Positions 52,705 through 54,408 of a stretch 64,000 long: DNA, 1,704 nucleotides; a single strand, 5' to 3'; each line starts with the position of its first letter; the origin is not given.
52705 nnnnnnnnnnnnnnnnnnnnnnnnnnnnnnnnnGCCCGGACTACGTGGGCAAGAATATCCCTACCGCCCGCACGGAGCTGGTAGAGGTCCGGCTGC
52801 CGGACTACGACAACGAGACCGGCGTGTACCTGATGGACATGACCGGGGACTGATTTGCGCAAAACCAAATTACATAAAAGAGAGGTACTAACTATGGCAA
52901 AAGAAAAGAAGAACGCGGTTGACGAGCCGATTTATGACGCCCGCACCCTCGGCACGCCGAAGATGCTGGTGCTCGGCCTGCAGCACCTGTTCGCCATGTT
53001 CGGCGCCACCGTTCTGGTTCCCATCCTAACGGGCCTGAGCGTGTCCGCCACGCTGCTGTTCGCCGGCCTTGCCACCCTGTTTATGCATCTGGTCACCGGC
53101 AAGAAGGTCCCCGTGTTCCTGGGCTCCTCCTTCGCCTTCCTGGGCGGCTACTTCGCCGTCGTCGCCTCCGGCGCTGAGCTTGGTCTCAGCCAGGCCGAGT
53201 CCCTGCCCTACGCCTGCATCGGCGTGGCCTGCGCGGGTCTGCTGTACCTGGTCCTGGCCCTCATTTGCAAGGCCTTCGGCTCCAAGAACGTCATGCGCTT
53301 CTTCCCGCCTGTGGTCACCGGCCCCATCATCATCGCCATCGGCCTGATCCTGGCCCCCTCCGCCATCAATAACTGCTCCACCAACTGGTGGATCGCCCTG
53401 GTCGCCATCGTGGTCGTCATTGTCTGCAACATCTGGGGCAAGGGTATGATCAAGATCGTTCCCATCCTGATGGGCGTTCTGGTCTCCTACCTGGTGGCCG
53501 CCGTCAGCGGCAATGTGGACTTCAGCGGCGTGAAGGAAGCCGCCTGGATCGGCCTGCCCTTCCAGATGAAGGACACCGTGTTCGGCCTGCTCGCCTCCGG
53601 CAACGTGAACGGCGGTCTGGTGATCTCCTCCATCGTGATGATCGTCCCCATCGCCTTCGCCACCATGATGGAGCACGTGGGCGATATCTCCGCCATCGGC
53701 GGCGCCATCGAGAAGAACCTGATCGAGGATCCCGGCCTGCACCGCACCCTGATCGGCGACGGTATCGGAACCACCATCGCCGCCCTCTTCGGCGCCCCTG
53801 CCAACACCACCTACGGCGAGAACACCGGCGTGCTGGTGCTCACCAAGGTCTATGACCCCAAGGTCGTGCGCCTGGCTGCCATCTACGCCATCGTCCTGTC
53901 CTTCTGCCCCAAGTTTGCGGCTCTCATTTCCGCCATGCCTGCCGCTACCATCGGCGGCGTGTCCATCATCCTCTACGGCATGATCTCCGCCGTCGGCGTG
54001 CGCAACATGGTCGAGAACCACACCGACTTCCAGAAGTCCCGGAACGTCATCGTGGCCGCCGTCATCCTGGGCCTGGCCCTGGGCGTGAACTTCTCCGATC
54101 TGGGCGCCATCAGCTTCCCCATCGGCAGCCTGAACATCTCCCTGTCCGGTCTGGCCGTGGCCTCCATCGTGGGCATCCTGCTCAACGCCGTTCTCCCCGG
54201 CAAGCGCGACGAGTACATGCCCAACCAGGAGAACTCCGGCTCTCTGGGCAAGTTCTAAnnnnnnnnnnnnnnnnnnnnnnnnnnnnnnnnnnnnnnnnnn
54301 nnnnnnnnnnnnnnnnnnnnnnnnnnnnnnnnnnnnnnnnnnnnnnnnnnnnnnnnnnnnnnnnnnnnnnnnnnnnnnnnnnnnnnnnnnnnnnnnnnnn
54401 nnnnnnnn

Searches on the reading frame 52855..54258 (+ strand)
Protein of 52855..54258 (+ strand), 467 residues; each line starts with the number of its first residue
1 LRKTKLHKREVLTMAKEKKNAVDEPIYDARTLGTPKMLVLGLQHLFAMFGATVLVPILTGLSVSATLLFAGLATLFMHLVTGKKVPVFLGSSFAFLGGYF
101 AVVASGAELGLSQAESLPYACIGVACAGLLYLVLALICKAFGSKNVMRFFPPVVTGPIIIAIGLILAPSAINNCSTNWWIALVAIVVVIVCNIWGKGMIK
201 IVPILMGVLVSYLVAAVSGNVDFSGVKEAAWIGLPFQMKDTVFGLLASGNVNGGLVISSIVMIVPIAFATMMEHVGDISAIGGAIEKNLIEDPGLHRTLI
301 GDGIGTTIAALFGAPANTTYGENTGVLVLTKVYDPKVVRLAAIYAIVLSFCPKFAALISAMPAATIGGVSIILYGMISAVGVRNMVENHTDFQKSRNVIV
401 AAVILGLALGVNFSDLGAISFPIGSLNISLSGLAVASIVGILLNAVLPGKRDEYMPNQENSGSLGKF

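Call 105: search_protein_families(library=pfam, proteins=[window:52855-54258:+], max_evalue=1e-8)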
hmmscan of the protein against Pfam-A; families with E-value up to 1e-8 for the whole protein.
window:52855-54258:+ (467 aa): 1 family
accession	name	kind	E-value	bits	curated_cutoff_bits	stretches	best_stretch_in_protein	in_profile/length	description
PF00860.26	Xan_ur_permease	-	8e-86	288.6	27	1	36-413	2-385/389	Permease family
